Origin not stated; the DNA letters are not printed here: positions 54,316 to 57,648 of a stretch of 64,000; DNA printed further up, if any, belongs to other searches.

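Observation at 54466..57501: PilB/GspE secretion ATPase with two complete tandem ATPase cores in one polypeptide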

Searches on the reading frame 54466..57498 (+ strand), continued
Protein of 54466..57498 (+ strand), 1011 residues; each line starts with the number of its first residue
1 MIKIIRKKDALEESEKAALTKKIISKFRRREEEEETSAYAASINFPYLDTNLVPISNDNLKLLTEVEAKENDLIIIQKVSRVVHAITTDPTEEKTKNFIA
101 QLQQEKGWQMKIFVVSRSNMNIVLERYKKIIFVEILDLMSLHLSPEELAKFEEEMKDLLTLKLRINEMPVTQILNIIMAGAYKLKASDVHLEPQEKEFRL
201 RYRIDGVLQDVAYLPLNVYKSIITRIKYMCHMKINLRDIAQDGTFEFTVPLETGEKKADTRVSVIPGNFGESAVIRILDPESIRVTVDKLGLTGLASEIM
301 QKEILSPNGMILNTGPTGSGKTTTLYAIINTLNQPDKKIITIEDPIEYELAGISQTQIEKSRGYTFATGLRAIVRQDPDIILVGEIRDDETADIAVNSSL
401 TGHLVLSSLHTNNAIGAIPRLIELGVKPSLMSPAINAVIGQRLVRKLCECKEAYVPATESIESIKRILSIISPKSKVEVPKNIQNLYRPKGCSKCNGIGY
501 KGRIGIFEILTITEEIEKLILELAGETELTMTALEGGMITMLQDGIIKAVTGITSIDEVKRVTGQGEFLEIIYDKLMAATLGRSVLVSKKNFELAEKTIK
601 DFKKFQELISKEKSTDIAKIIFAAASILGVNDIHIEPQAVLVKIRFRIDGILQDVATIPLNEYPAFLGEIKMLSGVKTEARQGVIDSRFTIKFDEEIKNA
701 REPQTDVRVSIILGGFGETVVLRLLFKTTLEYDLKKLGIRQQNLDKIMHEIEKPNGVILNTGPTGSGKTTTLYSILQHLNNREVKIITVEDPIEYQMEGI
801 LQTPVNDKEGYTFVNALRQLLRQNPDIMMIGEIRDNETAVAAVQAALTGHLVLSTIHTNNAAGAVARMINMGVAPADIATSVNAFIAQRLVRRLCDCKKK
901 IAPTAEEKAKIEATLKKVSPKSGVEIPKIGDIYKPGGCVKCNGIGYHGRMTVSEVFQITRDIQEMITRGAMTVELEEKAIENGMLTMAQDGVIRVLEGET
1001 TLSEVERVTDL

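Call 42: list_cluster_members(proteins=[P0127, P0132, P0130, P0135, P0140, P0164, P0159, P0154, P0136, P0123])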
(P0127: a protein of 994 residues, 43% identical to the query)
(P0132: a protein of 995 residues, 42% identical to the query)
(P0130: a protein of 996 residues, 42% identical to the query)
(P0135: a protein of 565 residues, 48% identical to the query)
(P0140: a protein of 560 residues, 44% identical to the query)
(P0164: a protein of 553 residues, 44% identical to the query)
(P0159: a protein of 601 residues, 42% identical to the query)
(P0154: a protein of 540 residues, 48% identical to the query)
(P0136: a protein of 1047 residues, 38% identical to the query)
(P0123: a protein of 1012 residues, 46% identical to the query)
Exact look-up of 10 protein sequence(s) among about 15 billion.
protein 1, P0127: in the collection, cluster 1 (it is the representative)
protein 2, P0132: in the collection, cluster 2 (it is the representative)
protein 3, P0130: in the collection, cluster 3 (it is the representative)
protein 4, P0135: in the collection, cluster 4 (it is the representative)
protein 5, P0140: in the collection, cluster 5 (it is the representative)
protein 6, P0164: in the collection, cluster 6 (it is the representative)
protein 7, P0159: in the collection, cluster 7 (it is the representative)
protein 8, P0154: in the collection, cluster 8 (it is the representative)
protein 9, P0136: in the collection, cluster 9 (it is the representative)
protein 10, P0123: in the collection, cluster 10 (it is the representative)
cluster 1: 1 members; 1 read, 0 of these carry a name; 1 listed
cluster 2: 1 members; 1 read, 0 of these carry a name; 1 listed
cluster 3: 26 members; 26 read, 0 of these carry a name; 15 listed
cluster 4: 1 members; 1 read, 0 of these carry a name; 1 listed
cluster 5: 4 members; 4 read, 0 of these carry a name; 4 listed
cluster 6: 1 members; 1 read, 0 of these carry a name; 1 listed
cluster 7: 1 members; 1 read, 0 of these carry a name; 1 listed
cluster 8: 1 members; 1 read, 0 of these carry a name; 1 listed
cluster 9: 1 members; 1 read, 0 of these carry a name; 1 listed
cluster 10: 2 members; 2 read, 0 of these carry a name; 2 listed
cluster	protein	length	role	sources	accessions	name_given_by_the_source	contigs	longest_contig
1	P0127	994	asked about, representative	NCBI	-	-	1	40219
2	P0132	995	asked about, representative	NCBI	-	-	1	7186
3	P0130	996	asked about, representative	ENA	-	-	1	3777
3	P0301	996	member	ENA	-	-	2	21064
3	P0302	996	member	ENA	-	-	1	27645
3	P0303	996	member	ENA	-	-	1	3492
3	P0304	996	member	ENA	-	-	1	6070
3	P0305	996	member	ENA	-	-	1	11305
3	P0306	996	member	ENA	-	-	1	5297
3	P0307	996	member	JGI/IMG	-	-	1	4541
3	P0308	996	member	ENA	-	-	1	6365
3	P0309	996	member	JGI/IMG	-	-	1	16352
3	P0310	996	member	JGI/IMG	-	-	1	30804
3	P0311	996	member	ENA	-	-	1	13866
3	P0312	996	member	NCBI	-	-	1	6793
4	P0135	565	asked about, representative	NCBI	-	-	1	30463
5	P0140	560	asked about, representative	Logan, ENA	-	-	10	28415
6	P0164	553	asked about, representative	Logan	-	-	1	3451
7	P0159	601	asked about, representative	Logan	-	-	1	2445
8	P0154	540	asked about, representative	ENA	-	-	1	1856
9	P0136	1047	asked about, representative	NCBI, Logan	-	-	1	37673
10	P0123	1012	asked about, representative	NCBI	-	-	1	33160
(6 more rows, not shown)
